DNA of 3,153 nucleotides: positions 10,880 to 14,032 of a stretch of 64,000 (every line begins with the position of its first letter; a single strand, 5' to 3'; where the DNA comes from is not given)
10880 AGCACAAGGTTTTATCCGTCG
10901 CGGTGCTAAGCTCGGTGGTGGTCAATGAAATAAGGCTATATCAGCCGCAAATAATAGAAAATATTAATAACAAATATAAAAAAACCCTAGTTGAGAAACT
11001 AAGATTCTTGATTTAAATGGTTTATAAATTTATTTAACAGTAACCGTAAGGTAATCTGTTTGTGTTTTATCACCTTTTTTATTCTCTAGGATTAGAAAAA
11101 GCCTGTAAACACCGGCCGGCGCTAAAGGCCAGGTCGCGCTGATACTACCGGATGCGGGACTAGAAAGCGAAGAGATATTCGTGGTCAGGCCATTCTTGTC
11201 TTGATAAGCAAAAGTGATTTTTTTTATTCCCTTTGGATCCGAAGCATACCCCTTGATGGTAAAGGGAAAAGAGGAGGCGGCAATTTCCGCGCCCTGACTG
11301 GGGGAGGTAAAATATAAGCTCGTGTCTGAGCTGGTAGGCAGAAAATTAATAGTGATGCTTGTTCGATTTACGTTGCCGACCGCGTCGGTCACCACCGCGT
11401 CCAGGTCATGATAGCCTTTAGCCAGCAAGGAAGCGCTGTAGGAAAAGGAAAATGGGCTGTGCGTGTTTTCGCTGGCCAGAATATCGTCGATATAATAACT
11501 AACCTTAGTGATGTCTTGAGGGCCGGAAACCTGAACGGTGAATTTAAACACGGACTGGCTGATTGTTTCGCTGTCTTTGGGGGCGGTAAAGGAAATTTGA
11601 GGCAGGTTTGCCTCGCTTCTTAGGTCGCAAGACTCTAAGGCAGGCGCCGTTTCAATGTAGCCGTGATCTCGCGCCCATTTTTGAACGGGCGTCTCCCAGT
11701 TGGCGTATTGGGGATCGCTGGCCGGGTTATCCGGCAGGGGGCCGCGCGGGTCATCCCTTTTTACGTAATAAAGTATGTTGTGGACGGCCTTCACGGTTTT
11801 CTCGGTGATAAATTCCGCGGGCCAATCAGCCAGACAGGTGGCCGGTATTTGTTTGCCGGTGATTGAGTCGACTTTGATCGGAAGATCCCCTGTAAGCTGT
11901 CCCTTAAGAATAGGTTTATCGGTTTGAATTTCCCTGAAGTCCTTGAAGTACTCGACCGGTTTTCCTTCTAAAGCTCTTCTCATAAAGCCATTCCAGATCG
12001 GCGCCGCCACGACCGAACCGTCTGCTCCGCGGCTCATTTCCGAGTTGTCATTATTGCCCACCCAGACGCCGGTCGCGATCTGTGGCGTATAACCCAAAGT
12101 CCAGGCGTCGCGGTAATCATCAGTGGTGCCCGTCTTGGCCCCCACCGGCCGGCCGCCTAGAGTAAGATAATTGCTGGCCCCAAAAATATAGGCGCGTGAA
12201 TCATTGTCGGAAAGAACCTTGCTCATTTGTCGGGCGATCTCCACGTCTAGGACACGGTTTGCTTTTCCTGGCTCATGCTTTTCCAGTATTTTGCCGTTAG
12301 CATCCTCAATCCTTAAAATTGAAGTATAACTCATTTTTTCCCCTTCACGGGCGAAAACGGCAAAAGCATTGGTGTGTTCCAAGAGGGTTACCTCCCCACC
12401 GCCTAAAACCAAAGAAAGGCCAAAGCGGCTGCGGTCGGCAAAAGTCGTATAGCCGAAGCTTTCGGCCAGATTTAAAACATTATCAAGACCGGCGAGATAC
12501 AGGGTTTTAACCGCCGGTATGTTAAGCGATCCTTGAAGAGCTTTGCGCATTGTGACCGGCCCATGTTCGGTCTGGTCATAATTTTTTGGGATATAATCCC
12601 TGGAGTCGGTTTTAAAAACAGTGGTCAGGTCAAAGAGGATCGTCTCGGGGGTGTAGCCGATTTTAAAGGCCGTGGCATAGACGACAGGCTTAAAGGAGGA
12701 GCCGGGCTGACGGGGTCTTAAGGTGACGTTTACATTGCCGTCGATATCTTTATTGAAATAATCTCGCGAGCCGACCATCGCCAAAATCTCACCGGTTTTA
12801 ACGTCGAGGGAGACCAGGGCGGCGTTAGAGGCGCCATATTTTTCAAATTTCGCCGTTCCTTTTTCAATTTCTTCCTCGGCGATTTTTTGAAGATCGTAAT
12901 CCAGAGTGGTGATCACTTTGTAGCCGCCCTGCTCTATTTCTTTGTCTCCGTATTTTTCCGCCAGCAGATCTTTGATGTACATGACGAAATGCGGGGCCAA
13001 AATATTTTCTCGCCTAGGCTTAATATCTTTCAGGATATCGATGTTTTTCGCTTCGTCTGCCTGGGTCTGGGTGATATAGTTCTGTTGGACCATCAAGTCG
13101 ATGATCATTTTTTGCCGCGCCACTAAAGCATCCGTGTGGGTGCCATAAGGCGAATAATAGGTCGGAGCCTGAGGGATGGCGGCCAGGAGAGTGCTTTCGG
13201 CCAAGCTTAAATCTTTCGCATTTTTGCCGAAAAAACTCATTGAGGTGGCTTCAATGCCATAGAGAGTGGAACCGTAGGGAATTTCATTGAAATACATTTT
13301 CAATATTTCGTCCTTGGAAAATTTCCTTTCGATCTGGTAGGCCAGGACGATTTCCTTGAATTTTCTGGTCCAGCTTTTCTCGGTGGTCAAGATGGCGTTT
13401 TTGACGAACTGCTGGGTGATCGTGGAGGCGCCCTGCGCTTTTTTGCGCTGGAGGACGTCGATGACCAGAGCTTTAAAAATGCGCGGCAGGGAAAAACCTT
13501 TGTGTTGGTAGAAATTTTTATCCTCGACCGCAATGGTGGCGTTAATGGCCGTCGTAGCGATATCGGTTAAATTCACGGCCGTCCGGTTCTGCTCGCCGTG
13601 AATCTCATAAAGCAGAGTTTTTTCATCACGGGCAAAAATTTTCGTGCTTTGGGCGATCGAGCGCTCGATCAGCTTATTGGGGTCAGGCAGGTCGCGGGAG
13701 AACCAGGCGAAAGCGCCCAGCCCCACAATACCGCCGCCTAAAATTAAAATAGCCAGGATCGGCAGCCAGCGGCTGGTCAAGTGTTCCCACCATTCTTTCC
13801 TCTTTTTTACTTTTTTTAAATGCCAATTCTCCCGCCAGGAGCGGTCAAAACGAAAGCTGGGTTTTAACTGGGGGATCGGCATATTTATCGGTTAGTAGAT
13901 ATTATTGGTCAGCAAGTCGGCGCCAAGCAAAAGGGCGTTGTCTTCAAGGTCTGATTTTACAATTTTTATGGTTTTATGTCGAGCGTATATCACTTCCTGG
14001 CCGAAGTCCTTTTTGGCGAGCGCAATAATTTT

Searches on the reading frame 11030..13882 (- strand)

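Call 77: search_protein_families(library=pfam, proteins=[window:11030-13882:-], max_evalue=0.0001)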
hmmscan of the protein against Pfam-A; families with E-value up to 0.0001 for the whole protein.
window:11030-13882:- (950 aa): 3 families
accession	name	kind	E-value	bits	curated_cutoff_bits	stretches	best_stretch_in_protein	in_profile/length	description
PF00912.28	Transgly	-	1.9e-58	197.3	27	1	89-264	3-177/178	Transglycosylase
PF00905.27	Transpeptidase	-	1.7e-24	87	22.1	1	356-634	3-298/299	Penicillin binding protein transpeptidase domain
PF17957.7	Big_7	-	1.5e-18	67.6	24.1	2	761-828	1-69/70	Bacterial Ig domain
